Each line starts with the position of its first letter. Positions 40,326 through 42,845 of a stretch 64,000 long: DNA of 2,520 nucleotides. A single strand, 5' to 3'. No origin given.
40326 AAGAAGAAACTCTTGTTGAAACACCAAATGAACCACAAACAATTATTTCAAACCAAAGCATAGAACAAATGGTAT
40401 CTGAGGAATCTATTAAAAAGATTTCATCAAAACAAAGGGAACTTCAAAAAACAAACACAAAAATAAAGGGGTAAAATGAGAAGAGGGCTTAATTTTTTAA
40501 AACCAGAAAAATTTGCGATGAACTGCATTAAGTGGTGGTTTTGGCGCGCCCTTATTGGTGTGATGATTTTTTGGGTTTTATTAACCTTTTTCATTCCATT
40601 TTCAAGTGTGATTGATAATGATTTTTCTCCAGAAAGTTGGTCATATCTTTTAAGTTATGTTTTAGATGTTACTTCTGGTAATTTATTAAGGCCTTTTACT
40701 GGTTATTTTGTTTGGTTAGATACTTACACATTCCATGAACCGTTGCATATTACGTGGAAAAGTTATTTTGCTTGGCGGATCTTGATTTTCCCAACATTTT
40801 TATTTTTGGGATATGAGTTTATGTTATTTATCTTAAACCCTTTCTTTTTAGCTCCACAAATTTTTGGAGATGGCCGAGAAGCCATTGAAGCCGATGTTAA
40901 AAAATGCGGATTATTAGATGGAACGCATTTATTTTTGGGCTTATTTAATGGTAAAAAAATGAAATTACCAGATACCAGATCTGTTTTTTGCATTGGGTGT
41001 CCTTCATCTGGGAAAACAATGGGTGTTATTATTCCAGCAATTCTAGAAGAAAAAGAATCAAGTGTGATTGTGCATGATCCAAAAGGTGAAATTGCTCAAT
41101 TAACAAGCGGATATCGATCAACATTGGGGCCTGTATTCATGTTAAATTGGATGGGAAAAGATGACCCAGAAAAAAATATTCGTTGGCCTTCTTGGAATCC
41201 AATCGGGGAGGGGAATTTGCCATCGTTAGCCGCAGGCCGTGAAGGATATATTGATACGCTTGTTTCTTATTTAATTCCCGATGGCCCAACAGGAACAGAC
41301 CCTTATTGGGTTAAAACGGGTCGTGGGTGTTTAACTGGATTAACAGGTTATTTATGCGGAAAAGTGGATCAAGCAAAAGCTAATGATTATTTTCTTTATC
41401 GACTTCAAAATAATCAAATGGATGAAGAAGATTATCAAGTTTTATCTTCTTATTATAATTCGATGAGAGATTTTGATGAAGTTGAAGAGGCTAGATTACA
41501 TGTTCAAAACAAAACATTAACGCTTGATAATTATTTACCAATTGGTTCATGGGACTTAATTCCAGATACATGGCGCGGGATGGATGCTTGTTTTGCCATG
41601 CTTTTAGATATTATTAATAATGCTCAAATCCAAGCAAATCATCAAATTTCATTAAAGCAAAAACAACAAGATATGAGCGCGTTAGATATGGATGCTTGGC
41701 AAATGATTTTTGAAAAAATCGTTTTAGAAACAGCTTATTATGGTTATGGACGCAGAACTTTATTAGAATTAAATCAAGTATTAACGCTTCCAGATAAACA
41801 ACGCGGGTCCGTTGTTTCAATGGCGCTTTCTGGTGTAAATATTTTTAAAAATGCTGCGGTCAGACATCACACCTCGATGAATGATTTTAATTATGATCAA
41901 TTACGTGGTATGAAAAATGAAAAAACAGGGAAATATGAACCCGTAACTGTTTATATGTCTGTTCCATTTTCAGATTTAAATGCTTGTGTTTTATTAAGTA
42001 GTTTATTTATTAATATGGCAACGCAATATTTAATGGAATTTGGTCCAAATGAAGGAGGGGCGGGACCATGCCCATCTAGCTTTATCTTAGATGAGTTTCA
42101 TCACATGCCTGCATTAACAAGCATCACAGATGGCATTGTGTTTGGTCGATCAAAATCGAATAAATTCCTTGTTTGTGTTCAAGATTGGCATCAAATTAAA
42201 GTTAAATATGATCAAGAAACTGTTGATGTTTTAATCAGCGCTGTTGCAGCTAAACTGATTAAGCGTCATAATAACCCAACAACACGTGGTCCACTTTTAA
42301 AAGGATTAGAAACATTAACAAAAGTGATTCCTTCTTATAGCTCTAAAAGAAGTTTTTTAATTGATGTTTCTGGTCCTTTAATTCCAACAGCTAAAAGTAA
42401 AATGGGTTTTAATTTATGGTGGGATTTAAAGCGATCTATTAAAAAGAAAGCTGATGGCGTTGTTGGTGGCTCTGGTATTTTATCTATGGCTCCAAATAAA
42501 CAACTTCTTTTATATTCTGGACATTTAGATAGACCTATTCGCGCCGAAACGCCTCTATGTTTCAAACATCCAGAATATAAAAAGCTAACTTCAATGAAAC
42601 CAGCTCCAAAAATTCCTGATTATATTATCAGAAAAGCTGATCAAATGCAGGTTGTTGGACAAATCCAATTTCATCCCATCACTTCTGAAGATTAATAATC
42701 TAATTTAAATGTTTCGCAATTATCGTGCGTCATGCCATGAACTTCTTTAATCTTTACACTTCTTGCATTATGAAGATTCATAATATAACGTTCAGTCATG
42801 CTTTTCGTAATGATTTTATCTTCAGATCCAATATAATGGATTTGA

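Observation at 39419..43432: Stand-alone pentapeptide-repeat protein plus VirD4/TraG coupling protein, convergent with a possibly VirJ-like lipoprotein, inserted between housekeeping operons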

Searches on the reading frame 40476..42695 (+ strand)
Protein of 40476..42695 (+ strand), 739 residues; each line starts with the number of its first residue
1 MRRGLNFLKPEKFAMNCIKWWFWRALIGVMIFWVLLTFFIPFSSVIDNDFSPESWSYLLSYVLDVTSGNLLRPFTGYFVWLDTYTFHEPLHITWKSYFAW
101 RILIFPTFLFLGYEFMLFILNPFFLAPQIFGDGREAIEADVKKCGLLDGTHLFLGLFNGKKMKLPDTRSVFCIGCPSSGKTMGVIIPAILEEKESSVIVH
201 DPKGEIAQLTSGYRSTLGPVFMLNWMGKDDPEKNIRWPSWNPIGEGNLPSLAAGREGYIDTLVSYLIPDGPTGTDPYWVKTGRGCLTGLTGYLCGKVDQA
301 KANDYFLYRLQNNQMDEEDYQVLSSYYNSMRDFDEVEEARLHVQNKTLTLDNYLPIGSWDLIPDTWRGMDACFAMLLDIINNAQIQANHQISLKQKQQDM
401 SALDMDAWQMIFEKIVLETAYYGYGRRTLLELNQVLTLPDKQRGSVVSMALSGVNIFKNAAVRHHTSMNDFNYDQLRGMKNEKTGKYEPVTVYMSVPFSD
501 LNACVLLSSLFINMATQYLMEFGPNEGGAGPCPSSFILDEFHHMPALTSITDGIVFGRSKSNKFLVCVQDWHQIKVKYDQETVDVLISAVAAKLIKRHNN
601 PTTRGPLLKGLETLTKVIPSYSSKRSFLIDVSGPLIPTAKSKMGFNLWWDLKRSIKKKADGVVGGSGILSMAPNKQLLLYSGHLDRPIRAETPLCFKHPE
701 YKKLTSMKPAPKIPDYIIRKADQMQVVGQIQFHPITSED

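Call 3: search_protein_families(library=pfam, proteins=[window:40476-42695:+], max_evalue=0.1)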
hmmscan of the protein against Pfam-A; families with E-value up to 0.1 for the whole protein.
window:40476-42695:+ (739 aa): 4 families
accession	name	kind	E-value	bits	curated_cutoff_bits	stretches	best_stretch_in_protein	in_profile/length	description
PF02534.20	T4SS-DNA_transf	-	2.3e-35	122.8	20.1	2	431-606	211-377/468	Type IV secretory system Conjugative DNA transfer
PF10412.15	TrwB_AAD_bind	-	7.6e-10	38.7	20.5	1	491-604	207-316/387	Type IV secretion-system coupling protein DNA-binding domain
PF12696.13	TraG-D_C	-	3.3e-07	30.7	22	1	535-603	3-71/126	TraM recognition site of TraD and TraG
PF10279.14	Latarcin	-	0.054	14.2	25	0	310-341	9-44/64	Latarcin precursor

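Call 4: search_protein_families(library=ncbifam, proteins=[window:40476-42695:+], max_evalue=0.1)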
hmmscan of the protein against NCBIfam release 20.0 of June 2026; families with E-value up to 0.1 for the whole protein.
window:40476-42695:+ (739 aa): 8 families
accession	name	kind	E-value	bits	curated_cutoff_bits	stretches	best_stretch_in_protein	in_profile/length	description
NF045973.1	conju_CD1115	equivalog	9e-30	103.9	250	2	438-597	206-356/442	VirD4-like conjugal transfer protein, CD1115 family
NF010472.0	PRK13897.1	equivalog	9.6e-22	77.3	728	2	90-221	82-212/657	type IV secretion system component VirD4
NF010450.0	PRK13876.1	subfamily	4.5e-18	64.8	674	2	128-224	105-200/667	IncP-type conjugal transfer protein TraG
NF010453.0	PRK13880.1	subfamily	2.2e-13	49.3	586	2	169-342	171-334/630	conjugal transfer coupling protein TraG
NF010424.0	PRK13850.1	equivalog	9.7e-11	40.6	681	2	452-590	320-447/670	type IV secretion system ATPase VirD4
NF041326.1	Bacteroid_MobC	subfamily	0.0053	15.2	900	1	533-590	457-513/655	conjugal transfer protein MobC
TIGR02759.1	TraD_Ftype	equivalog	0.0098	14.7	521.35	0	259-290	251-281/566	type IV conjugative transfer system coupling protein TraD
TIGR04442.1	TIGR04442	hypoth_equivalog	0.016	13.9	150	1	379-459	406-487/608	TIGR04442 family protein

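Call 9: find_homologous_proteins(query=window:40476-42695:+, max_evalue=0.00001)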
Query window:40476-42695:+ (739 aa): 219 proteins with E <= 0.00001 among 8000 candidates; the best 120 are listed.
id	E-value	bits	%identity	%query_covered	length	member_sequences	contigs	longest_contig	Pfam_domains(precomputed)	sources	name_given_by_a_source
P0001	0.0e+0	1636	93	100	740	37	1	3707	PF10412.16,PF02534.21,PF12696.14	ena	-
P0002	0.0e+0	1447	82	100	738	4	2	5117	PF10412.16,PF02534.21,PF12696.14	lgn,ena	-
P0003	0.0e+0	1442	81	100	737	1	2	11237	PF10412.16,PF02534.21,PF12696.14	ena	-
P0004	0.0e+0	1416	81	100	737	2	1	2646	PF10412.16,PF02534.21,PF12696.14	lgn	-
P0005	0.0e+0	1393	80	100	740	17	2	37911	PF10412.16,PF02534.21,PF12696.14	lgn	-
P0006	0.0e+0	1279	73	99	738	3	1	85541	PF10412.16,PF02534.21,PF12696.14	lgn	-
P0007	0.0e+0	1242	70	99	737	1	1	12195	PF10412.16,PF02534.21,PF12696.14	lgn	-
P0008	0.0e+0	1190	69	98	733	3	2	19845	PF10412.16,PF02534.21,PF12696.14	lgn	-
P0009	0.0e+0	1178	68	99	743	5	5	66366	PF10412.16,PF02534.21,PF12696.14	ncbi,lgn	-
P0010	0.0e+0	1166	67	98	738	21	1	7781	PF10412.16,PF02534.21,PF12696.14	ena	-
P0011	0.0e+0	1164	66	99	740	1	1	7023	PF10412.16,PF02534.21,PF12696.14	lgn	-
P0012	0.0e+0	1153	66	99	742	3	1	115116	PF10412.16,PF02534.21,PF12696.14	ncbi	-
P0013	0.0e+0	1147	65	99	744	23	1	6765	PF10412.16,PF02534.21,PF12696.14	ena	-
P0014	0.0e+0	1145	65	99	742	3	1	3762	PF10412.16,PF02534.21,PF12696.14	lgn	-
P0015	0.0e+0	1133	65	99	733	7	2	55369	PF10412.16,PF02534.21,PF12696.14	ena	-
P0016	0.0e+0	1117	64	99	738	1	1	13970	PF10412.16,PF02534.21,PF12696.14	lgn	-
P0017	0.0e+0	1103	64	99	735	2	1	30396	PF10412.16,PF02534.21,PF12696.14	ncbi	-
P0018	0.0e+0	1084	62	99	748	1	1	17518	PF10412.16,PF02534.21,PF12696.14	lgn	-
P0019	0.0e+0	1078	64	97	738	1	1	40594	PF10412.16,PF02534.21,PF12696.14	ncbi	-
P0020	0.0e+0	1068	62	98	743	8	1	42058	PF10412.16,PF02534.21,PF12696.14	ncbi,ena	-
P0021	0.0e+0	1050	61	99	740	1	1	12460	PF10412.16,PF02534.21,PF12696.14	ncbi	-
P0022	0.0e+0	1043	61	100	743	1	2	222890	PF10412.16,PF02534.21,PF12696.14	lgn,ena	-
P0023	0.0e+0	1038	62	97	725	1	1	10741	PF10412.16,PF02534.21,PF12696.14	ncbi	-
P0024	0.0e+0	1035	62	97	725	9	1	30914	PF10412.16,PF02534.21,PF12696.14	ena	-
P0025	0.0e+0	1033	63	97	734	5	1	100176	PF10412.16,PF02534.21,PF12696.14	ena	-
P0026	0.0e+0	1023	71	83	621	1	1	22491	PF10412.16,PF02534.21,PF12696.14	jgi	-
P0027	0.0e+0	1021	61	97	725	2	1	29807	PF10412.16,PF02534.21,PF12696.14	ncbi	-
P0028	0.0e+0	1020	58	98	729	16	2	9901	PF10412.16,PF02534.21,PF12696.14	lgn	-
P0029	0.0e+0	1015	60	98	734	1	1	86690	PF10412.16,PF02534.21,PF12696.14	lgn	-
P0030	0.0e+0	1014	60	97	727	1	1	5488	PF10412.16,PF02534.21,PF12696.14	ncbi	-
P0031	0.0e+0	1014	60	97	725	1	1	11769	PF10412.16,PF02534.21,PF12696.14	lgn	-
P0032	0.0e+0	1014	60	100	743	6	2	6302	PF10412.16,PF02534.21,PF12696.14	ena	-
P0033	2.9e-298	1010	61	97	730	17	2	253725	PF10412.16,PF02534.21,PF12696.14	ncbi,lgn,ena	-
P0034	4.2e-296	1003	59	99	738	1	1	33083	PF10412.16,PF02534.21,PF12696.14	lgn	-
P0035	1.1e-295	1001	60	97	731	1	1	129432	PF10412.16,PF02534.21,PF12696.14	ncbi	-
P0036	1.1e-295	1001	59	99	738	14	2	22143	PF10412.16,PF02534.21,PF12696.14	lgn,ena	-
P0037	1.3e-295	1001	59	99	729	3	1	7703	PF10412.16,PF02534.21,PF12696.14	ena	-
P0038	2.8e-295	1000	59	98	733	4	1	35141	PF10412.16,PF02534.21,PF12696.14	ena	-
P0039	4.6e-294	996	59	99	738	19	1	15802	PF10412.16,PF02534.21,PF12696.14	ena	-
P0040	5.2e-293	992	57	99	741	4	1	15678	PF10412.16,PF02534.21,PF12696.14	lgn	-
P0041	2.5e-292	990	59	99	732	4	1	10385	PF10412.16,PF02534.21,PF12696.14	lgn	-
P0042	5.3e-292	989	59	97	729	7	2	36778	PF10412.16,PF02534.21,PF12696.14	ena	-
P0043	5.5e-291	986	58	97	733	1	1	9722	PF10412.16,PF02534.21,PF12696.14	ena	-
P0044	1.4e-288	978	58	97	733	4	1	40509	PF10412.16,PF02534.21,PF12696.14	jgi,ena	-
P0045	1.5e-288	978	57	99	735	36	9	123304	PF10412.16,PF02534.21,PF12696.14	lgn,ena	-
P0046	3.1e-288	977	59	95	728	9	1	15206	PF10412.16,PF02534.21,PF12696.14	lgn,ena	-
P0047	3.7e-287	973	57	99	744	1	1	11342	PF10412.16,PF02534.21,PF12696.14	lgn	-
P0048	6.3e-287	972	59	97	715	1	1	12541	PF10412.16,PF02534.21,PF12696.14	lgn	-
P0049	8.9e-280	949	58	97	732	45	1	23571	PF10412.16,PF02534.21,PF12696.14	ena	-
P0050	7.4e-275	932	57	96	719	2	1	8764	PF10412.16,PF02534.21,PF12696.14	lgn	-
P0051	4.6e-272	923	58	97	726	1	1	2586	PF10412.16,PF02534.21,PF12696.14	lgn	-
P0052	1.7e-270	918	58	97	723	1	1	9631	PF10412.16,PF02534.21,PF12696.14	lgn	-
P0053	1.3e-268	912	56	97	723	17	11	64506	PF10412.16,PF02534.21,PF12696.14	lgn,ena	-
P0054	1.5e-267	908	57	97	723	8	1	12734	PF10412.16,PF02534.21,PF12696.14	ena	-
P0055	8.3e-265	899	56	96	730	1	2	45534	PF10412.16,PF02534.21,PF12696.14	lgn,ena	-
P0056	5.6e-262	890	55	94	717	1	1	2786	PF10412.16,PF02534.21,PF12696.14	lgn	-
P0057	4.3e-261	887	56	98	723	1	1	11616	PF10412.16,PF02534.21,PF12696.14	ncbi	-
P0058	5.9e-254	863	54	96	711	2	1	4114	PF10412.16,PF02534.21,PF12696.14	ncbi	-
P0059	5.5e-220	751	68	62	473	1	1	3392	PF02534.21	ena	-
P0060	8.3e-217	740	63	68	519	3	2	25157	PF02534.21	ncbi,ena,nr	ncbi:MAG: type IV secretory system conjugative DNA transfer family protein [Alphaproteobacteria bact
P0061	2.9e-216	739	48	95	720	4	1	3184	PF10412.16,PF02534.21,PF12696.14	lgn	-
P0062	1.7e-210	720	47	96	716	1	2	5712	PF10412.16,PF02534.21,PF12696.14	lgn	-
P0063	2.6e-208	712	48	94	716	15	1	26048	PF10412.16,PF02534.21,PF12696.14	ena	-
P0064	7.1e-208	711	47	97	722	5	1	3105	PF10412.16,PF02534.21,PF12696.14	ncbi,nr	ncbi:MAG: type IV secretory system conjugative DNA transfer family protein [Alphaproteobacteria bact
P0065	1.3e-207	710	47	92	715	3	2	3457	PF10412.16,PF02534.21,PF12696.14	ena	-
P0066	1.5e-206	706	47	95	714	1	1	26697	PF10412.16,PF02534.21,PF12696.14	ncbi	-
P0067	8.0e-206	704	46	99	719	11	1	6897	PF10412.16,PF02534.21,PF12696.14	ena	-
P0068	2.9e-204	699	47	96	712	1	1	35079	PF10412.16,PF02534.21,PF12696.14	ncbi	-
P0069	3.3e-204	699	46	96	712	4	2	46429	PF10412.16,PF02534.21,PF12696.14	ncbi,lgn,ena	-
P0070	5.8e-203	695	47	95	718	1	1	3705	PF10412.16,PF02534.21,PF12696.14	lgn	-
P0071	1.4e-202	693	46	96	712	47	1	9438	PF10412.16,PF02534.21,PF12696.14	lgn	-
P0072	2.7e-200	686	47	96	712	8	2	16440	PF10412.16,PF02534.21,PF12696.14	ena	-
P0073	1.1e-199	684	45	98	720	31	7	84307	PF10412.16,PF02534.21,PF12696.14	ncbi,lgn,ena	-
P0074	1.7e-199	683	45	98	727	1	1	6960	PF10412.16,PF02534.21,PF12696.14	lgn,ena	-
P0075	2.5e-199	683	45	98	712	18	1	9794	PF10412.16,PF02534.21,PF12696.14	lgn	-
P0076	6.0e-199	681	45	97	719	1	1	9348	PF10412.16,PF02534.21,PF12696.14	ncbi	-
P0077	4.5e-198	678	46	94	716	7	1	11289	PF10412.16,PF02534.21,PF12696.14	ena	-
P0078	7.9e-198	678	46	94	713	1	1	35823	PF10412.16,PF02534.21,PF12696.14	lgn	-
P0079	9.4e-198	677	60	69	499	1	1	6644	PF10412.16,PF02534.21,PF12696.14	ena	-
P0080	5.5e-196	672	44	96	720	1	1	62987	PF10412.16,PF02534.21,PF12696.14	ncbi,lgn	-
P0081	6.5e-196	671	45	97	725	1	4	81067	PF10412.16,PF02534.21,PF12696.14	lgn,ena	-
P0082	4.3e-191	655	45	96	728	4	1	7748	PF10412.16,PF02534.21,PF12696.14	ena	-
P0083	3.6e-188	646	43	100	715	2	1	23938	PF10412.16,PF02534.21,PF12696.14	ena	-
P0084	1.5e-179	617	46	88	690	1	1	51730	PF10412.16,PF02534.21,PF12696.14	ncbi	-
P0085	1.5e-177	611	66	55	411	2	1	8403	PF10412.16,PF02534.21,PF12696.14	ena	-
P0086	1.9e-177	610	60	61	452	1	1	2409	PF10412.16,PF02534.21,PF12696.14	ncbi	ncbi:MAG: type IV secretory system conjugative DNA transfer family protein, partial [Alphaproteobact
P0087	5.2e-157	543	47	73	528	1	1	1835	PF10412.16,PF02534.21,PF12696.14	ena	-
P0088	1.1e-148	515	40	89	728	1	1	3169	PF10412.16,PF02534.21,PF12696.14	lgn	-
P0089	1.1e-146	509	55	55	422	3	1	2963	PF02534.21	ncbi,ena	-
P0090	1.1e-144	502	37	95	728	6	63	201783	PF02534.21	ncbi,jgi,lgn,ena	ncbi:MAG: type IV secretory system conjugative DNA transfer family protein [Alphaproteobacteria bact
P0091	6.5e-140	486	37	92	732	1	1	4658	PF10412.16,PF02534.21,PF12696.14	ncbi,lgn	-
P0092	1.1e-138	482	40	83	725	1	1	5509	PF10412.16,PF02534.21,PF12696.14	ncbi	-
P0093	3.1e-138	481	37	95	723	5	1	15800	PF10412.16,PF02534.21,PF12696.14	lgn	-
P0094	3.0e-137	477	36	95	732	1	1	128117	PF10412.16,PF02534.21,PF12696.14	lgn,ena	-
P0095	2.2e-136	474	40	85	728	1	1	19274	PF10412.16,PF02534.21,PF12696.14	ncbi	-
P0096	8.4e-136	473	35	96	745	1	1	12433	PF10412.16,PF02534.21,PF12696.14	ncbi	-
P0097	4.7e-135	470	35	96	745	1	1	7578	PF10412.16,PF02534.21,PF12696.14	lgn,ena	-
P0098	1.7e-134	468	35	96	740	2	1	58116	PF10412.16,PF02534.21,PF12696.14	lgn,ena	-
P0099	3.2e-134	467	35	96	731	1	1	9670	PF10412.16,PF02534.21,PF12696.14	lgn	-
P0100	4.1e-134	467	36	98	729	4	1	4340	PF10412.16,PF02534.21,PF12696.14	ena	-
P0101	4.6e-134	467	34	96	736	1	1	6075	PF10412.16,PF02534.21,PF12696.14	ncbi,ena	-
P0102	7.4e-134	466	35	96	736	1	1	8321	PF10412.16,PF02534.21,PF12696.14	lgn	-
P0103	7.5e-134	466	34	98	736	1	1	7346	PF10412.16,PF02534.21,PF12696.14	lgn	-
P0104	8.1e-134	466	36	88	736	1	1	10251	PF10412.16,PF02534.21,PF12696.14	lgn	-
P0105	1.6e-133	465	34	96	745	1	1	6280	PF10412.16,PF02534.21,PF12696.14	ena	-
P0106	2.8e-133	464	34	98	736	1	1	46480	PF10412.16,PF02534.21,PF12696.14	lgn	-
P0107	8.3e-133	463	34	97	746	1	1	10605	PF10412.16,PF02534.21,PF12696.14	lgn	-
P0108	9.5e-133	462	34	96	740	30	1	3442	PF10412.16,PF02534.21,PF12696.14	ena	-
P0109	1.1e-132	462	34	98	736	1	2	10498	PF10412.16,PF02534.21,PF12696.14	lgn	-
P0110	2.9e-132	461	34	96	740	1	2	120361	PF10412.16,PF02534.21,PF12696.14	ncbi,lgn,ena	-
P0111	2.3e-131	458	38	82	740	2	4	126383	PF10412.16,PF02534.21,PF12696.14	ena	-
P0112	3.1e-131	457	33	98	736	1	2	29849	PF10412.16,PF02534.21,PF12696.14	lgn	-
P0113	7.0e-131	456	34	98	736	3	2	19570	PF10412.16,PF02534.21,PF12696.14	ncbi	-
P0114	8.0e-131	456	33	100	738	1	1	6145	PF10412.16,PF02534.21,PF12696.14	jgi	-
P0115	8.0e-131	456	33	100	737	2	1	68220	PF10412.16,PF02534.21,PF12696.14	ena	-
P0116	1.8e-130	455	34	98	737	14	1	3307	PF10412.16,PF02534.21,PF12696.14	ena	-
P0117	2.5e-130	454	34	98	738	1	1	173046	PF10412.16,PF02534.21,PF12696.14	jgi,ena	-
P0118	2.6e-130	454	34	95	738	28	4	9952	PF10412.16,PF02534.21,PF12696.14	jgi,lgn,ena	-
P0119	4.0e-130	454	35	98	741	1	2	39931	PF10412.16,PF02534.21,PF12696.14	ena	-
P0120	5.0e-130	453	35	96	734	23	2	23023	PF10412.16,PF02534.21,PF12696.14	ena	-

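Call 11: find_related_loci(query=A1, collection=genome_contigs, flank=10000)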
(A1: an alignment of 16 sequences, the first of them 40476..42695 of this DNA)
Query A1 (739 aa) in genome_contigs; peptide patterns used: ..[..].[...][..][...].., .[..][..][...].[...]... (x = any residue, [..] = any of these).
598 stretches matched a pattern (row limit reached: there are more); 546 encode a relative of the query (tblastn E <= 1e-3); the best 80 are kept; 80 distinct loci.
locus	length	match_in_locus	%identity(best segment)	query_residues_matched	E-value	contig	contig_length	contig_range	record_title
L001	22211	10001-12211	93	3-739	0e+0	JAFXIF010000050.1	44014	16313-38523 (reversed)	MAG: Alphaproteobacteria bacterium isolate RGIG6438 Sheep_Rectum.Co__c2525903, whole genome shotgun sequence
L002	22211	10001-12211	93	3-739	0e+0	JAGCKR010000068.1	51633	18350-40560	MAG: Alphaproteobacteria bacterium isolate RGIG9879 Yak_Rectum-4__c994147, whole genome shotgun sequence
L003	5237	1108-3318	89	3-739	0e+0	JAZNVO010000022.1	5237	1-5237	MAG: Alphaproteobacteria bacterium isolate T1900044789_TS20190255.MAGScoT_cleanbin_000022 SGB_2638_k141_2314, whole geno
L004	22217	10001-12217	98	1-739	0e+0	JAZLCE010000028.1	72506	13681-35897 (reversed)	MAG: Alphaproteobacteria bacterium isolate T1900045053_TC20190046.MAGScoT_cleanbin_000005 SGB_4532_k141_2967054, whole g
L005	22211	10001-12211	81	1-738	0e+0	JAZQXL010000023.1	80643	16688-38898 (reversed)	MAG: Alphaproteobacteria bacterium isolate T1900045162_TC20190156.MAGScoT_cleanbin_000005 SGB_5084_k141_1657138, whole g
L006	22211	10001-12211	81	1-738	0e+0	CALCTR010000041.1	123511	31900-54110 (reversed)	MAG TPA_asm: uncultured Alphaproteobacteria bacterium isolate SRR6425795_bin.15_CONCOCT_v1.1_MAG genome assembly, contig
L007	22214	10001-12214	80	1-739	0e+0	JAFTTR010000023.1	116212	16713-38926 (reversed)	MAG: Alphaproteobacteria bacterium isolate RGIG4140 Roe_deer_Colon-1__c573734, whole genome shotgun sequence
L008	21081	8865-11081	79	1-739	0e+0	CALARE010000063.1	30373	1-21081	MAG TPA_asm: uncultured Alphaproteobacteria bacterium isolate SRR6425825_bin.103_CONCOCT_v1.1_MAG genome assembly, conti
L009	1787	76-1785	100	1-570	0e+0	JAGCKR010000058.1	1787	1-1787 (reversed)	MAG: Alphaproteobacteria bacterium isolate RGIG9879 Yak_Rectum-4__c766125, whole genome shotgun sequence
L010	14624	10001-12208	67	5-737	0e+0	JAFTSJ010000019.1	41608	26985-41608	MAG: Alphaproteobacteria bacterium isolate RGIG4106 Roe_deer_Cecum.Co__c1125300, whole genome shotgun sequence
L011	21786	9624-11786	69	7-731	0e+0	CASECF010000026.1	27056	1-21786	uncultured Alphaproteobacteria bacterium isolate CO.O65.metabat-bins.242 genome assembly, contig: CO.O65.metabat-bins.24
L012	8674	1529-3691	68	7-731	0e+0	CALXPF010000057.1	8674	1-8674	MAG: uncultured Alphaproteobacteria bacterium isolate BRZ_FB__bin41 genome assembly, contig: BRZ_FB__NODE_10834_length_8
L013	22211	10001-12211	66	8-739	0e+0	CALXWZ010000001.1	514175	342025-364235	MAG: uncultured Alphaproteobacteria bacterium isolate BRZ_CI__bin89 genome assembly, contig: BRZ_CI__NODE_3_length_51417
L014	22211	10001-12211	65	8-739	0e+0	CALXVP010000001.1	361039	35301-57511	MAG: uncultured Alphaproteobacteria bacterium isolate BRZ_DT__bin56 genome assembly, contig: BRZ_DT__NODE_5_length_36103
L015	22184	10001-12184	67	5-731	0e+0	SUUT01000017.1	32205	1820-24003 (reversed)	MAG: Alphaproteobacteria bacterium isolate SIG53 NODE_28862_length_32205_cov_10.642621, whole genome shotgun sequence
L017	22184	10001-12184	63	10-736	0e+0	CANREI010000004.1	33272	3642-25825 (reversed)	MAG: uncultured Alphaproteobacteria bacterium isolate Lapin-024__bin64 genome assembly, contig: Lapin-024__NODE_1671_len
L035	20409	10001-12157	58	18-737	0e+0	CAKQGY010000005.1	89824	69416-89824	MAG: uncultured Alphaproteobacteria bacterium isolate REFINED_METABAT215_TOP10_CONTIGS_1500_ASSEMBLY_K77_MERGED__Hadza_M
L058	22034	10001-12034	38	21-723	3e-150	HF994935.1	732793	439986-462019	Acetobacter sp. CAG:977 genomic scaffold, scf102, whole genome shotgun sequence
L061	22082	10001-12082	37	2-723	3e-148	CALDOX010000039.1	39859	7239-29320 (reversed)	MAG TPA_asm: uncultured Alphaproteobacteria bacterium isolate SRR6425755_bin.60_CONCOCT_v1.1_MAG genome assembly, contig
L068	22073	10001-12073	36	18-726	1e-144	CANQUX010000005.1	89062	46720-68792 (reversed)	MAG: uncultured Alphaproteobacteria bacterium isolate Lapin-032__bin105 genome assembly, contig: Lapin-032__NODE_429_len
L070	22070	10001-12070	36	16-722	4e-144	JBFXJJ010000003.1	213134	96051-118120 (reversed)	MAG: Alphaproteobacteria bacterium isolate CA_2019_TPIn_49 NODE_211_length_213134_cov_8.282150_TPIn, whole genome shotgu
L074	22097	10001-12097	35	1-722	4e-143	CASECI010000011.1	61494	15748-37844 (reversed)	uncultured Alphaproteobacteria bacterium isolate CO.O44.metabat-bins.45 genome assembly, contig: CO.O44.metabat-bins.45.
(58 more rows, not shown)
